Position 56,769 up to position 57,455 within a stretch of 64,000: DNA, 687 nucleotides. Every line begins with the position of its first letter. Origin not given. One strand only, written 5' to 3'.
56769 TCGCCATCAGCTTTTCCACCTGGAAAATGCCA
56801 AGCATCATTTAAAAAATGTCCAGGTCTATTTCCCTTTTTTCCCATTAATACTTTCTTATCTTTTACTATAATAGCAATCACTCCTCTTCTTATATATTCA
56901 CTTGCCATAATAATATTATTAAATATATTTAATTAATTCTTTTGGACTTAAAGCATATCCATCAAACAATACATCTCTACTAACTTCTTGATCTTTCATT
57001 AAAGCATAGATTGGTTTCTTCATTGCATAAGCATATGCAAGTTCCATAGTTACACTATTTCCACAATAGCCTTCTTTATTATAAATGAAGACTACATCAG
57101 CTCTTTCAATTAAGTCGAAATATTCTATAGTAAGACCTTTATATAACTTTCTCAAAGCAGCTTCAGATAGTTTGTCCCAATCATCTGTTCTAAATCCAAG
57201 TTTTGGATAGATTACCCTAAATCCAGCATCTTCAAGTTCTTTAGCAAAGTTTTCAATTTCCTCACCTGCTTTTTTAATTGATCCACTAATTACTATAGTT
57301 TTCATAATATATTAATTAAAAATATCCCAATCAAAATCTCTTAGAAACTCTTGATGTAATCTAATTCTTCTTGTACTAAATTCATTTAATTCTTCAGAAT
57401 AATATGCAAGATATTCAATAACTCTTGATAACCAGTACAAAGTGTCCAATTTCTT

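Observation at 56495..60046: Six-gene minus-strand operon made only of nucleotide-processing enzymes: wHTH-NUDIX, YfbR-like HD, NUDIX, APH-like kinase, NDT, NUDIX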

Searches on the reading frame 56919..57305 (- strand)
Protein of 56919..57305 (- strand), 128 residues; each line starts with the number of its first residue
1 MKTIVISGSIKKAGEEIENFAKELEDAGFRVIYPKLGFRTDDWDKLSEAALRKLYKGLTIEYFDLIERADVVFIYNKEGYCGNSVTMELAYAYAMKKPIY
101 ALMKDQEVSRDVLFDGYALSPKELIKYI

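Call 3: search_protein_families(library=pfam, proteins=[window:56919-57305:-], max_evalue=0.01)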
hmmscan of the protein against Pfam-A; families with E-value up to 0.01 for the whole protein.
window:56919-57305:- (128 aa): 2 families
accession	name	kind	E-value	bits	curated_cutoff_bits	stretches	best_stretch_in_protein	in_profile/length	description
PF05014.21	Nuc_deoxyrib_tr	-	5.7e-06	26.9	28.8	1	14-108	14-102/117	Nucleoside 2-deoxyribosyltransferase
PF15891.11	Nuc_deoxyri_tr2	-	0.0014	19.4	30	1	18-105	20-104/105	Nucleoside 2-deoxyribosyltransferase like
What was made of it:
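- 56919..57305 (-): g5: NDT/DNPH1-fold protein (nucleoside 2-deoxyribosyltransferase-like). Pfam 26.9 bits, below the cut-off (call 3).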

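Call 4: search_protein_families(library=ncbifam, proteins=[window:56919-57305:-], max_evalue=0.01)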
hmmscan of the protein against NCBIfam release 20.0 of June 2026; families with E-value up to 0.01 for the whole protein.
window:56919-57305:- (128 aa): 0 families

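Call 12: search_solved_structures(query=window:56919-57305:-, max_evalue=10, show_alignments=3)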
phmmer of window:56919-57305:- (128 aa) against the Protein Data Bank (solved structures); distinct sequences matched with E-value up to 10: 5.
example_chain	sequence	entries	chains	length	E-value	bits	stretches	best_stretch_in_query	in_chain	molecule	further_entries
7osv_A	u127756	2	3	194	0.014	18.6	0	34-58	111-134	DeNovoTIM6-SB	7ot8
6z2i_A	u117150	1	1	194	0.029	17.6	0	34-54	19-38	de novo designed TIM barrel DeNovoTIM6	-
7ssj_A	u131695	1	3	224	1.1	12.5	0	60-104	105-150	Sensor histidine kinase DesK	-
5ubx_B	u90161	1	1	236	1.7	11.9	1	15-62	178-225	Ig gamma-2B chain C region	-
8r8n_A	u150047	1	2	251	5.9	10.1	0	12-50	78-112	HalluTIM2-2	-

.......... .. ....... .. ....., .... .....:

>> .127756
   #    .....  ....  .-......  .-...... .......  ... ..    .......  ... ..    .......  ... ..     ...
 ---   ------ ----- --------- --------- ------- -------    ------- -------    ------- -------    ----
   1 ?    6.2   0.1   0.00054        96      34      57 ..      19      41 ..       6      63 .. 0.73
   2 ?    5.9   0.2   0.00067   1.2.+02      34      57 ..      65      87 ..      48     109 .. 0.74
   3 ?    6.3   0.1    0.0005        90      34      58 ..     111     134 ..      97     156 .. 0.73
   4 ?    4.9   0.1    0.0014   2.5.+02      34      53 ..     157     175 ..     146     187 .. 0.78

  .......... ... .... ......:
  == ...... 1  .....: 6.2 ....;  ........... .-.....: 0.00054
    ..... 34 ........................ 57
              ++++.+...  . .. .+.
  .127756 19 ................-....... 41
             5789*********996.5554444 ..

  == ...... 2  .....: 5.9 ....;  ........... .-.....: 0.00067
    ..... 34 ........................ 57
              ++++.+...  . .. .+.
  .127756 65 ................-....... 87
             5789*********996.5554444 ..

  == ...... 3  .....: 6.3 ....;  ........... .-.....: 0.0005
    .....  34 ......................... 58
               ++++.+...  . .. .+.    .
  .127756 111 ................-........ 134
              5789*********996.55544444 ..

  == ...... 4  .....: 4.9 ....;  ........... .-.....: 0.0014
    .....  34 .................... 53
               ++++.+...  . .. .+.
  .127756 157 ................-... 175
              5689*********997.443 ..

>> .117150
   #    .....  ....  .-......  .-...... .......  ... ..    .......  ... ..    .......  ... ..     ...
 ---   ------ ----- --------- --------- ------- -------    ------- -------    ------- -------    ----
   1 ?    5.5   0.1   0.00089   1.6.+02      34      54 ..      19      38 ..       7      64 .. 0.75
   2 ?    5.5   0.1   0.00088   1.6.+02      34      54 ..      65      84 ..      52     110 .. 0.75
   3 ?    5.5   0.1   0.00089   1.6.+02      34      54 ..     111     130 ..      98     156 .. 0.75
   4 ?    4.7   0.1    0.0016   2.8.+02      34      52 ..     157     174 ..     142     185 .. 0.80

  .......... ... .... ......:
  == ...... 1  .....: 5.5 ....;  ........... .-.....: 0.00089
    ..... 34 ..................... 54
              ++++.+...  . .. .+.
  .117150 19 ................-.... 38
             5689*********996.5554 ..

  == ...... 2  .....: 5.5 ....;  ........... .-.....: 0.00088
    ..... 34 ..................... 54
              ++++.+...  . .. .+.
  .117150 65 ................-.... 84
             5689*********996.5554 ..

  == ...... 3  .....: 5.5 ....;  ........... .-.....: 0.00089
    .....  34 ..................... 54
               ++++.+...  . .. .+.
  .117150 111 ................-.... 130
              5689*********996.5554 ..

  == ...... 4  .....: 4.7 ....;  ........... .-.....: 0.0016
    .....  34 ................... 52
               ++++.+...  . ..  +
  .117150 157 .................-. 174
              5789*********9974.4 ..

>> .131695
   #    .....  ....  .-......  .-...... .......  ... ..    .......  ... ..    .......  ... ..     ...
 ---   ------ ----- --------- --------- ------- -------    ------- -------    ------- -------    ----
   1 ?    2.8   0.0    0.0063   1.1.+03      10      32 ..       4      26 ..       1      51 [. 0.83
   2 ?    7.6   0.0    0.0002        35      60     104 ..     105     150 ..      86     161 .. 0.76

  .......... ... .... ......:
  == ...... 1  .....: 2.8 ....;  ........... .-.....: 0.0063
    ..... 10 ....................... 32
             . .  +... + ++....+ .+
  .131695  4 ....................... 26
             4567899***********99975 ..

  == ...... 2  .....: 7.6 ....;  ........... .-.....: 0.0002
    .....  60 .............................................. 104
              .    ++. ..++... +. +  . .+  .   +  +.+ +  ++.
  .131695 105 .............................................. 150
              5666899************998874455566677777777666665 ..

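Call 21: find_homologous_proteins(query=window:56919-57305:-, max_evalue=0.001)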
Query window:56919-57305:- (128 aa): 17 proteins with E <= 0.001 among 27 candidates.
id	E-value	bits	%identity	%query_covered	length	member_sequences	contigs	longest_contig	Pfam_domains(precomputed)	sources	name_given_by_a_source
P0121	8.1e-74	263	95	100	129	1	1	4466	-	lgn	-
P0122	2.2e-72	259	93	100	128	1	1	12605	-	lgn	-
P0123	4.3e-72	258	93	100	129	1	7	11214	-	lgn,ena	-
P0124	1.5e-69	249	91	100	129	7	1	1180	PF05014.22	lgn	-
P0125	5.9e-69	248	91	100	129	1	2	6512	-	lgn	-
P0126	6.5e-69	247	89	100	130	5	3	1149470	PF05014.22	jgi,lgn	jgi:nucleoside 2-deoxyribosyltransferase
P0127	8.6e-68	244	88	100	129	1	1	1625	-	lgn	-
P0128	1.2e-67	243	88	100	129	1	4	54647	-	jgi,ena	-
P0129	5.6e-56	206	78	97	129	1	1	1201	-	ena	-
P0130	3.0e-50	187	67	100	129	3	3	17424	-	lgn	-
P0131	5.5e-47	177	67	98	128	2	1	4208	PF05014.22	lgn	-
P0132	7.3e-47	176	66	100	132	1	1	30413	PF05014.22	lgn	-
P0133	1.7e-46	175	67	98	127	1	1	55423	PF05014.22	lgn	-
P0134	2.2e-42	162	60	100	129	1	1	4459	PF05014.22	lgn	-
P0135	8.8e-35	137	61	84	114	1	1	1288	PF05014.22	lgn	-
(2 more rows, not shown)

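Call 22: find_encoding_contigs(protein=P0126, flank=6000, max_places=3)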
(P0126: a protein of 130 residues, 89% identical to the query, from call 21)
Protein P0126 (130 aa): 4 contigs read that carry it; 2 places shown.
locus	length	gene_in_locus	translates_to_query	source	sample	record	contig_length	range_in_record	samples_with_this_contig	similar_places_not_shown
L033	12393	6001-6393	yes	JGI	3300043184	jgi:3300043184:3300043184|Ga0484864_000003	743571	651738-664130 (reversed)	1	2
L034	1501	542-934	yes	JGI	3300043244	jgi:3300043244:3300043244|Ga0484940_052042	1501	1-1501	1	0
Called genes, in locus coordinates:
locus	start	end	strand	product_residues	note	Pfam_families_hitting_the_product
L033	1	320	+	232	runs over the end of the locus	PF02224:Cytidylate_kin, PF13189:Cytidylate_kin2, PF13207:AAA_17 (faint)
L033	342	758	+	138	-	-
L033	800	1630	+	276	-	PF03266:NTPase_1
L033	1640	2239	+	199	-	-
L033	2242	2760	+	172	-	PF01931:NTPase_I-T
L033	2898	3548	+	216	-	PF00293:NUDIX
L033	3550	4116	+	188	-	PF12917:YfbR-like, PF13023:HD_3, PF01966:HD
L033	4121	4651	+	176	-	-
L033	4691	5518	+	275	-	-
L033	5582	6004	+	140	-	-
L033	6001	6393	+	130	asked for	PF05014:Nuc_deoxyrib_tr (weak)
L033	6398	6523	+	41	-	-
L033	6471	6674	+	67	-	-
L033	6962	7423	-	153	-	PF22381:Staph_reg_Sar_Rot (weak), PF12802:MarR_2, PF01047:MarR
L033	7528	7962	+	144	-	PF08818:DUF1801 (weak)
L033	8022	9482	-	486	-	PF01551:Peptidase_M23 (weak), PF01839:FG-GAP (faint), PF13517:FG-GAP_3 (weak)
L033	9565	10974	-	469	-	-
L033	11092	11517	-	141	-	PF00293:NUDIX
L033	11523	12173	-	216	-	PF05875:Ceramidase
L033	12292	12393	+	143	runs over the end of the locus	PF00293:NUDIX, PF14815:NUDIX_4 (weak)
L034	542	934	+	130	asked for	PF05014:Nuc_deoxyrib_tr (weak)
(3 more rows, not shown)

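Call 23: find_encoding_contigs(protein=P0133, flank=6000, max_places=2)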
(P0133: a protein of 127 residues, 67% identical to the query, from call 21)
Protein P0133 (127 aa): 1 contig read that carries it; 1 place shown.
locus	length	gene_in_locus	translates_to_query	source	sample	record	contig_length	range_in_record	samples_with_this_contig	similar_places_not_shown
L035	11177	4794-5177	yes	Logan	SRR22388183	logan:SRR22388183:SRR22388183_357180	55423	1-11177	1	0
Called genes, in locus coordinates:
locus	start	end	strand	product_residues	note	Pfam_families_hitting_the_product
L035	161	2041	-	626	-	-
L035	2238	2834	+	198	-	PF20408:Abhydrolase_11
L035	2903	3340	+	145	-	-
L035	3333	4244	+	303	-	PF01636:APH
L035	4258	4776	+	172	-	PF03266:NTPase_1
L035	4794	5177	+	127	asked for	PF05014:Nuc_deoxyrib_tr (weak)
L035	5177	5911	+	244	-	PF01909:NTP_transf_2 (weak), PF18765:Polbeta (faint)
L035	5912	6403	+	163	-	PF00583:Acetyltransf_1 (weak)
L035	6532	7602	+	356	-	PF01791:DeoC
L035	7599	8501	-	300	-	PF00056:Ldh_1_N, PF02866:Ldh_1_C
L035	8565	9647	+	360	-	PF00365:PFK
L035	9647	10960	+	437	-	PF00342:PGI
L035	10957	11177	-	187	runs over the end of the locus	PF03358:FMN_red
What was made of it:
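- L035: APH, NTPase_1, NDT, NTase, GNAT, DeoC (call 23).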

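Call 24: find_encoding_contigs(protein=P0132, flank=6000, max_places=2)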
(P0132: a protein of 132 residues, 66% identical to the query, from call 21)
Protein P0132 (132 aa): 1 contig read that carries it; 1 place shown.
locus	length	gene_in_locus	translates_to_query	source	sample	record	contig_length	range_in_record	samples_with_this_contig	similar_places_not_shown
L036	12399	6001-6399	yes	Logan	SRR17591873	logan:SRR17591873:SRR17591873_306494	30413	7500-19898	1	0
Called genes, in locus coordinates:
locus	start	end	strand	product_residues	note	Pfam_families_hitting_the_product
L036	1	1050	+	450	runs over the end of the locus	PF02403:Seryl_tRNA_N, PF00587:tRNA-synt_2b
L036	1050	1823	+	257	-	PF00557:Peptidase_M24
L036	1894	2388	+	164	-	PF00072:Response_reg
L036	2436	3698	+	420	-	-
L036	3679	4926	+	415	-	PF00512:HisKA, PF02518:HATPase_c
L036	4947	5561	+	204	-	PF12917:YfbR-like, PF13023:HD_3, PF01966:HD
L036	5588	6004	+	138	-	-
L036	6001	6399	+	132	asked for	PF05014:Nuc_deoxyrib_tr (weak)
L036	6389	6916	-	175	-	-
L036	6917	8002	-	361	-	PF03462:PCRF, PF00472:RF-1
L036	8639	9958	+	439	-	PF01546:Peptidase_M20, PF07687:M20_dimer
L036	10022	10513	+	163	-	-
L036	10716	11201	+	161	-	-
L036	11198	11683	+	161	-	PF03692:CxxCxxCC (faint)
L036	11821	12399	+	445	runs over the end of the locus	PF00464:SHMT, PF00155:Aminotran_1_2 (faint)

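Call 26: search_protein_families(library=padloc, proteins=[window:56919-57305:-], max_evalue=0.01)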
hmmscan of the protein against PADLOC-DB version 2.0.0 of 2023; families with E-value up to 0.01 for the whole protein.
window:56919-57305:- (128 aa): 0 families

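Call 27: search_protein_families(library=pfam, proteins=[L033:342-758:+, L033:1640-2239:+, L033:4121-4651:+, L033:4691-5518:+, L033:5582-6004:+, L036:5588-6004:+, L036:6389-6916:-, L035:2903-3340:+, L036:2436-3698:+], max_evalue=0.05)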
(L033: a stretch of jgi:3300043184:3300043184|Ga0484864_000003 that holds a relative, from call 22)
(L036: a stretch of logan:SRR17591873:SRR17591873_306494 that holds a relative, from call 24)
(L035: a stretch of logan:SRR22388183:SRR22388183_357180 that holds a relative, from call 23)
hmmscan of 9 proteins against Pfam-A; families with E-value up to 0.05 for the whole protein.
L033:342-758:+ (138 aa): 1 family
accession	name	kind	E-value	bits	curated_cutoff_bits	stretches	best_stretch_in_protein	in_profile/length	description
PF09814.14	HECT_2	-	0.047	13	22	1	29-65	201-237/369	HECT-like Ubiquitin-conjugating enzyme (E2)-binding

L033:1640-2239:+ (199 aa): 0 families

L033:4121-4651:+ (176 aa): 3 families
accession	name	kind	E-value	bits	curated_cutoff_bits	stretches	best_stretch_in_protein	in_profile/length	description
PF13563.12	2_5_RNA_ligase2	-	9e-05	23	27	1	50-155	27-127/152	2'-5' RNA ligase superfamily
PF10443.15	RNA12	-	0.018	14.3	27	1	2-84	137-216/429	RNA12 protein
PF02834.22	LigT_PEase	-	0.042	14.5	23.3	0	107-142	10-44/87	LigT like Phosphoesterase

L033:4691-5518:+ (275 aa): 1 family
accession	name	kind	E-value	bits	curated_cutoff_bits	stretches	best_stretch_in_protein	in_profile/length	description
PF05066.19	HARE-HTH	-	0.013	16.3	25.9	0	97-134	20-55/71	HB1, ASXL, restriction endonuclease HTH domain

L033:5582-6004:+ (140 aa): 0 families

L036:5588-6004:+ (138 aa): 0 families

L036:6389-6916:- (175 aa): 0 families

L035:2903-3340:+ (145 aa): 0 families

L036:2436-3698:+ (420 aa): 1 family
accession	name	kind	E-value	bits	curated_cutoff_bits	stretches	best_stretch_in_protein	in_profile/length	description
PF22057.2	BACOVA_00961-like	-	0.026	14.6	27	0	195-242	62-111/140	BACOVA_00961-like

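Call 31: search_solved_structures(query=A2, max_evalue=10, show_alignments=4)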
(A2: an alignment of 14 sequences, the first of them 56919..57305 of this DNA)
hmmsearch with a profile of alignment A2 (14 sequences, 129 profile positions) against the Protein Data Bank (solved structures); distinct sequences matched with E-value up to 10: 2.
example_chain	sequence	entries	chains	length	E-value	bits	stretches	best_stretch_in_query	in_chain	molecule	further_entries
3ez2_A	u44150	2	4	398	0.85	12.9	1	46-108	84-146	Plasmid partition protein A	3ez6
3dm9_B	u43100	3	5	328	4.9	10.5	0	10-50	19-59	Signal recognition particle receptor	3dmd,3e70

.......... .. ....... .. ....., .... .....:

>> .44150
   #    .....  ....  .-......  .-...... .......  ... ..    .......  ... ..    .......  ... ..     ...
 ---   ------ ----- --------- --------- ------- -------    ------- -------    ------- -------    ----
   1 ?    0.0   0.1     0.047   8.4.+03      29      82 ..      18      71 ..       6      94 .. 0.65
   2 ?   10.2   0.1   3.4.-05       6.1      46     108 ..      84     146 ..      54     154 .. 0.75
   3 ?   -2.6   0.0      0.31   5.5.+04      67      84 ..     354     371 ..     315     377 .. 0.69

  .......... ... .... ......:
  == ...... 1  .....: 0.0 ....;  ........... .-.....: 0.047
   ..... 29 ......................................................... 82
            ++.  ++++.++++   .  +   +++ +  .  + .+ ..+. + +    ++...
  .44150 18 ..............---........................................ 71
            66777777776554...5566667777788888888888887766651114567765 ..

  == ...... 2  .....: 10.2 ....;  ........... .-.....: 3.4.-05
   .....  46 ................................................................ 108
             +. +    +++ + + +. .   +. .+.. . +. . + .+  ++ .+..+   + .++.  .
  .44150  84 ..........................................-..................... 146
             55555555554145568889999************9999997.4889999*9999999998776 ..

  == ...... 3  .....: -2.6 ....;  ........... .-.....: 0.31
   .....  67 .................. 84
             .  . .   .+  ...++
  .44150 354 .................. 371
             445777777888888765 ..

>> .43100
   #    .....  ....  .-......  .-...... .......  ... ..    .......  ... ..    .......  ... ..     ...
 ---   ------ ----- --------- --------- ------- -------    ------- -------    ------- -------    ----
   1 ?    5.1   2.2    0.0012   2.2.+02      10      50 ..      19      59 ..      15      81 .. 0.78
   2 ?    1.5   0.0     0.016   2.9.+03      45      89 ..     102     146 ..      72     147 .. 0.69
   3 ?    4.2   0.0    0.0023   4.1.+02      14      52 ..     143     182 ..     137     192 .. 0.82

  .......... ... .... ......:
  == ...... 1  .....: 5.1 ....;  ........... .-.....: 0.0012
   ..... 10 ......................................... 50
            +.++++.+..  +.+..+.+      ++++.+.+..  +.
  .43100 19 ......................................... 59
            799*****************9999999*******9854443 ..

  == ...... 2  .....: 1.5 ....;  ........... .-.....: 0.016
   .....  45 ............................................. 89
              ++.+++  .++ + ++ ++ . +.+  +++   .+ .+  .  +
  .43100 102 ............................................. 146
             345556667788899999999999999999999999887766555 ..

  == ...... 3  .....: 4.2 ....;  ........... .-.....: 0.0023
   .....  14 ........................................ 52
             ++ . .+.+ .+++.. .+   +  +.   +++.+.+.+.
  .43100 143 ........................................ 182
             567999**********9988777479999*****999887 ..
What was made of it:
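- Tried and rejected: Sequence searches of g5 against PDB, as a single sequence and as a profile, gave only noise (calls 12, 31).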

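Call 38: predict_structure(alignment_id=A2)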
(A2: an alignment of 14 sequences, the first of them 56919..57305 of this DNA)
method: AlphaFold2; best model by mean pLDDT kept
length: 128 residues; sequences in the alignment: 14
mean_pLDDT: 86.5   pTM: 0.81
mean pLDDT of the five models: 86.5, 84.7, 82.5, 81.6, 80.5
residues with pLDDT >= 90: 70; 70-90: 44; 50-70: 14; < 50: 0
segments of 3 or more residues with pLDDT < 50: none
pLDDT, mean of each block of 10 residues (from residue 1): 92 90 97 73 73 76 93 92 88 95 76 86 95
secondary structure, 60 per line:
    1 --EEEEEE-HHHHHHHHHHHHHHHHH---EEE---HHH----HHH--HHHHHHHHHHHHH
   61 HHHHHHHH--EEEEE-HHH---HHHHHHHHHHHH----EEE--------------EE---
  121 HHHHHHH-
elements in order: E3-8 H10-26 E30-32 H48-68 E71-75 H83-94 E99-101 H121-127
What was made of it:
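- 56919..57305 (-): Model pLDDT 86.5 (call 38).
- On NDT / DNPH1 family (g5): The model has pLDDT 86.5 (call 38).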
